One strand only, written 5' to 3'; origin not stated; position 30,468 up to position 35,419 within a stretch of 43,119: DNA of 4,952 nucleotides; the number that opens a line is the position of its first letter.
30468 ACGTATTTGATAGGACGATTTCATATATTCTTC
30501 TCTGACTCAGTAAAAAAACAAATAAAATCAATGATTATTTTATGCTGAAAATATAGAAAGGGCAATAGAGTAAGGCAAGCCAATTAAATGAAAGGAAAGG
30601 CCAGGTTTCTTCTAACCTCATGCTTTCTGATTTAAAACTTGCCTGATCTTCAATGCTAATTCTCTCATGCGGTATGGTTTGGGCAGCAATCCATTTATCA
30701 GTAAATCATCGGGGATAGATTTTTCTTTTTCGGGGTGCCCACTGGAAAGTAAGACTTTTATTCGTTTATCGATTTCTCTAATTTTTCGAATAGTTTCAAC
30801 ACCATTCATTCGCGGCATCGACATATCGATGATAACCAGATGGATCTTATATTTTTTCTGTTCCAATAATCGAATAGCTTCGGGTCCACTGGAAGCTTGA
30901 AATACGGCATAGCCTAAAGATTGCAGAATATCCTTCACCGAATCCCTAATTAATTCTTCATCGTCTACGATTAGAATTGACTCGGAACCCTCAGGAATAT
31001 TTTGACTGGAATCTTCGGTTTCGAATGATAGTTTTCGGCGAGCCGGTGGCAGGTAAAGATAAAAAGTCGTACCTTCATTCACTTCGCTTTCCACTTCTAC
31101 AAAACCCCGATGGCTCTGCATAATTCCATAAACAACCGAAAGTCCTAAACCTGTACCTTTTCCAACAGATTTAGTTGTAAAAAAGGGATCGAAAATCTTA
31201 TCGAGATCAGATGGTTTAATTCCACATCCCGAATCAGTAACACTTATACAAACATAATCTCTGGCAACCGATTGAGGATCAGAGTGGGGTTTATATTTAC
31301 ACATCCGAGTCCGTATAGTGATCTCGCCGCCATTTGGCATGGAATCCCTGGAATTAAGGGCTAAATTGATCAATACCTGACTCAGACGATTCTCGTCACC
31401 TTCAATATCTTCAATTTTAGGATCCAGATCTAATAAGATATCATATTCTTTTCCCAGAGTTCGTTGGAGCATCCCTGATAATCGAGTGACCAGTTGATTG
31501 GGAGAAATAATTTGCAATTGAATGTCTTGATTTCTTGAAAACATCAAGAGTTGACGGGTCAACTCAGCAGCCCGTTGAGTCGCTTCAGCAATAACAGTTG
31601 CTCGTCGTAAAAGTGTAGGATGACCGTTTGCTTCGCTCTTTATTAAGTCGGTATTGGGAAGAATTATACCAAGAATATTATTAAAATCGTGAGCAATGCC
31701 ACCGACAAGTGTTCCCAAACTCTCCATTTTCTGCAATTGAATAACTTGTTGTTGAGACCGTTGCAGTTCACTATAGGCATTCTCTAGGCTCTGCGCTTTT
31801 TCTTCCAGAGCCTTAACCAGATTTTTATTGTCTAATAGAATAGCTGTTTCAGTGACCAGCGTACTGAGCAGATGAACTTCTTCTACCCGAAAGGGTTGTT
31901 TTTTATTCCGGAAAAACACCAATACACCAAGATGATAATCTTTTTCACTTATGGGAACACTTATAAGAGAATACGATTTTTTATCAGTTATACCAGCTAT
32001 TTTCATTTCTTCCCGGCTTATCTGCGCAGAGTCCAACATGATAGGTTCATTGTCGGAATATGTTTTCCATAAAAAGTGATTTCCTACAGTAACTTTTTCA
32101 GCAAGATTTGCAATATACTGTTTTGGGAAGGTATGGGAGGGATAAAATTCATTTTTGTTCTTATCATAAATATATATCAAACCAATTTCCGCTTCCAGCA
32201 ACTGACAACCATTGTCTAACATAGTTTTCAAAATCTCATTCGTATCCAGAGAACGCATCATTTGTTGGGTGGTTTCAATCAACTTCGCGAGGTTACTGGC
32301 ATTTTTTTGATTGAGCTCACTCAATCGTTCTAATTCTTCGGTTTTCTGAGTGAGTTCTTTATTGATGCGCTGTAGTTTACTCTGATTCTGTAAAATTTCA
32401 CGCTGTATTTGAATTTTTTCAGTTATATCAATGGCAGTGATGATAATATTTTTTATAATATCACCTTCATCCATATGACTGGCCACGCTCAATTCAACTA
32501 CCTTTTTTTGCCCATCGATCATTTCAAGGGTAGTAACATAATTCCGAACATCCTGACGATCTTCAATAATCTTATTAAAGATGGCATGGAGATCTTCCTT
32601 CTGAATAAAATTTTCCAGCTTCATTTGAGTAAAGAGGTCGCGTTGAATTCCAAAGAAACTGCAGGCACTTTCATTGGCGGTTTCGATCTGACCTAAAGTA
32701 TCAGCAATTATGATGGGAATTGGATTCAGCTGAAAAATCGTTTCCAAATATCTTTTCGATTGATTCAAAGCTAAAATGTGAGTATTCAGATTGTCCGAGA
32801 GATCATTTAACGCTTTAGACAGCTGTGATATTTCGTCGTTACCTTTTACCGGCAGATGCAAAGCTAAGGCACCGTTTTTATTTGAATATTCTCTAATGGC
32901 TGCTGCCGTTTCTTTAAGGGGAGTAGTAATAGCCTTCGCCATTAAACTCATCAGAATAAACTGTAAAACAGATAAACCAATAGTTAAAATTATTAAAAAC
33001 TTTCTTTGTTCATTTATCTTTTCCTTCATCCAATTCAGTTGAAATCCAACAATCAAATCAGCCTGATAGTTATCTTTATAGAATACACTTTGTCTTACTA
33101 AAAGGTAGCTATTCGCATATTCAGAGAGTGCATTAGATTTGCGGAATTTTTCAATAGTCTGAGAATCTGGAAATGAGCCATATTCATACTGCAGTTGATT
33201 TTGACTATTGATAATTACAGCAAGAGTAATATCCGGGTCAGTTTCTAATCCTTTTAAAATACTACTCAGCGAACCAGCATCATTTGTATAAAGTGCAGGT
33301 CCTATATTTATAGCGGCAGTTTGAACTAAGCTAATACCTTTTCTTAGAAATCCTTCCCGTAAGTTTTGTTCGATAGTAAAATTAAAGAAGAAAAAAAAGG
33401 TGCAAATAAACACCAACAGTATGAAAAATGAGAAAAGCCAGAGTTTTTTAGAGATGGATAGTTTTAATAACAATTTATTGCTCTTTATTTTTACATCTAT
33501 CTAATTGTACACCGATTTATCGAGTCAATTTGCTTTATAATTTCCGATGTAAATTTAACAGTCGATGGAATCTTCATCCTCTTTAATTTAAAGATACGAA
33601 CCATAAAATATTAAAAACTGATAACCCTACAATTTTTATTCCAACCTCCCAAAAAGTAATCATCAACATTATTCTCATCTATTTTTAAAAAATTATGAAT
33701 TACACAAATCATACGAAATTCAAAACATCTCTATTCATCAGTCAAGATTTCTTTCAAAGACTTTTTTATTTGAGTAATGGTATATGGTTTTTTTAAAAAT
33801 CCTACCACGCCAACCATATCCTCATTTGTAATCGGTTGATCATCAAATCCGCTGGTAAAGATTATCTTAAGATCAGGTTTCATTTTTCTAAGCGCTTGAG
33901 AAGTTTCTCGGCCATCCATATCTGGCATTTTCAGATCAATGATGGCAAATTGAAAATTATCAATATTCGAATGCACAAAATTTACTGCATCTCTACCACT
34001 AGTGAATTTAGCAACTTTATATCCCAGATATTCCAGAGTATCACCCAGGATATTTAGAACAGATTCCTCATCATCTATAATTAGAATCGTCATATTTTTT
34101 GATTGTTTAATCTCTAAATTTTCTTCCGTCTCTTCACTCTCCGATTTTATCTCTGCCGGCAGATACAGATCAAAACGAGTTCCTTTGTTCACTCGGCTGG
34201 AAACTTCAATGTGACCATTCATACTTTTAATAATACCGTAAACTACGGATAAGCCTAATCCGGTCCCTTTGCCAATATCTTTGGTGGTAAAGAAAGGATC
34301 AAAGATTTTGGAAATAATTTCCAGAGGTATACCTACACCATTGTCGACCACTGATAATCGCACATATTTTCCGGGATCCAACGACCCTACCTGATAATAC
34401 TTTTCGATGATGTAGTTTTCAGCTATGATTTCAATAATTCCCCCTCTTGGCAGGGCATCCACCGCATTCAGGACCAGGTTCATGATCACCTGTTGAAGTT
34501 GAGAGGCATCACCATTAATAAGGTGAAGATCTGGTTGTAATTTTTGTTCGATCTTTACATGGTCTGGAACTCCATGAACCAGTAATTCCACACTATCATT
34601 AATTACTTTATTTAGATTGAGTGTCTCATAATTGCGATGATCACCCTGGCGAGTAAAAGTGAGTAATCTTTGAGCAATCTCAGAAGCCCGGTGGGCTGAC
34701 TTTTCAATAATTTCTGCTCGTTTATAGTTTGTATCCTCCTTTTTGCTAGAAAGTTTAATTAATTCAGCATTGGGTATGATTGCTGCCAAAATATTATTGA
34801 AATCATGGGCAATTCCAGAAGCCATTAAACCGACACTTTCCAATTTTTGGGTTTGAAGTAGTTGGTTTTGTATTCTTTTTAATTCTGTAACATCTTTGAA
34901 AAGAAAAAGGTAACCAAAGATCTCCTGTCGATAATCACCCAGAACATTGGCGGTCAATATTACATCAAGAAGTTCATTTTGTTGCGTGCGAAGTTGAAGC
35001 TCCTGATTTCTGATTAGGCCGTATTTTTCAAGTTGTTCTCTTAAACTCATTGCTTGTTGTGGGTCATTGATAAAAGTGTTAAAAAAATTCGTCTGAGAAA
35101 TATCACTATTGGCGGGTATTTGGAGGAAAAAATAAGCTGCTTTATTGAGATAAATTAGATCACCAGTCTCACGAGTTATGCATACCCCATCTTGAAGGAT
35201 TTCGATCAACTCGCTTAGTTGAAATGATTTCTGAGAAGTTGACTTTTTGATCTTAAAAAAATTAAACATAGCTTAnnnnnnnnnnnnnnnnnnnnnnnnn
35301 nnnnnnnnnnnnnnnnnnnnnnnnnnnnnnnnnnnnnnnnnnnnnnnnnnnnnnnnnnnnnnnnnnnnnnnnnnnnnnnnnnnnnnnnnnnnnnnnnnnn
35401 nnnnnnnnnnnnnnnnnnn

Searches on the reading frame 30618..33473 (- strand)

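Call 21: search_protein_families(library=pfam, proteins=[window:30618-33473:-], max_evalue=0.001)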
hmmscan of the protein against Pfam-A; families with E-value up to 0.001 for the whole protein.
window:30618-33473:- (951 aa): 12 families
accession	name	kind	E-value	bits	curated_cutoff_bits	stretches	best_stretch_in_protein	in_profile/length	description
PF02518.31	HATPase_c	-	2.8e-25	89.3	26.4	1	692-811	1-110/111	Histidine kinase-, DNA gyrase B-, and HSP90-like ATPase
PF00072.30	Response_reg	-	5.4e-21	75.3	30.2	1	833-943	1-110/111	Response regulator receiver domain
PF13185.12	GAF_2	-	1.8e-11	44.9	28.6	1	409-548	2-136/136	GAF domain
PF00989.32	PAS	-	3.8e-10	40.2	22.6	1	243-350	3-113/113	PAS fold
PF00672.30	HAMP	-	8.1e-10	39.3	25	1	177-230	1-52/53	HAMP domain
PF13426.13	PAS_9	-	2.1e-08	34.8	27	1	253-352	3-103/103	PAS domain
PF01590.32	GAF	-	7.4e-08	33.4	22.4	1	410-545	1-131/133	GAF domain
PF13492.12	GAF_3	-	2.6e-06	28.3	27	1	412-549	3-129/129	GAF domain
PF08448.16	PAS_4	-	4.2e-06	27.4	23.1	1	251-353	5-108/110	PAS fold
PF13188.13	PAS_8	-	4.6e-06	26.8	21.8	1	242-282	2-44/65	PAS domain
PF00512.31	HisKA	-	0.00018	22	26.9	1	586-649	2-64/66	His Kinase A (phospho-acceptor) domain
PF24820.1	Diguanyl_cycl_sensor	-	0.00061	20.1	28.1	0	253-331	8-94/109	Diguanylate cyclase-like sensor domain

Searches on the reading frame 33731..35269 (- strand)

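Call 21: search_protein_families(library=pfam, proteins=[window:33731-35269:-], max_evalue=0.001)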
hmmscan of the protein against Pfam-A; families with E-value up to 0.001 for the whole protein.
window:33731-35269:- (512 aa): 5 families
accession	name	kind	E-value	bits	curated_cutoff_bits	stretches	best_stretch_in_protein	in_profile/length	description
PF02518.31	HATPase_c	-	4.9e-26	91.8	26.4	1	253-373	1-110/111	Histidine kinase-, DNA gyrase B-, and HSP90-like ATPase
PF00072.30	Response_reg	-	1.7e-20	73.6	30.2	1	395-505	1-110/111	Response regulator receiver domain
PF00989.32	PAS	-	1.5e-08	35.1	22.6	1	18-127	3-113/113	PAS fold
PF00512.31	HisKA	-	3.2e-07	30.7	26.9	1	147-208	3-63/66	His Kinase A (phospho-acceptor) domain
PF13426.13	PAS_9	-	5.7e-06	27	27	1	27-129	2-103/103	PAS domain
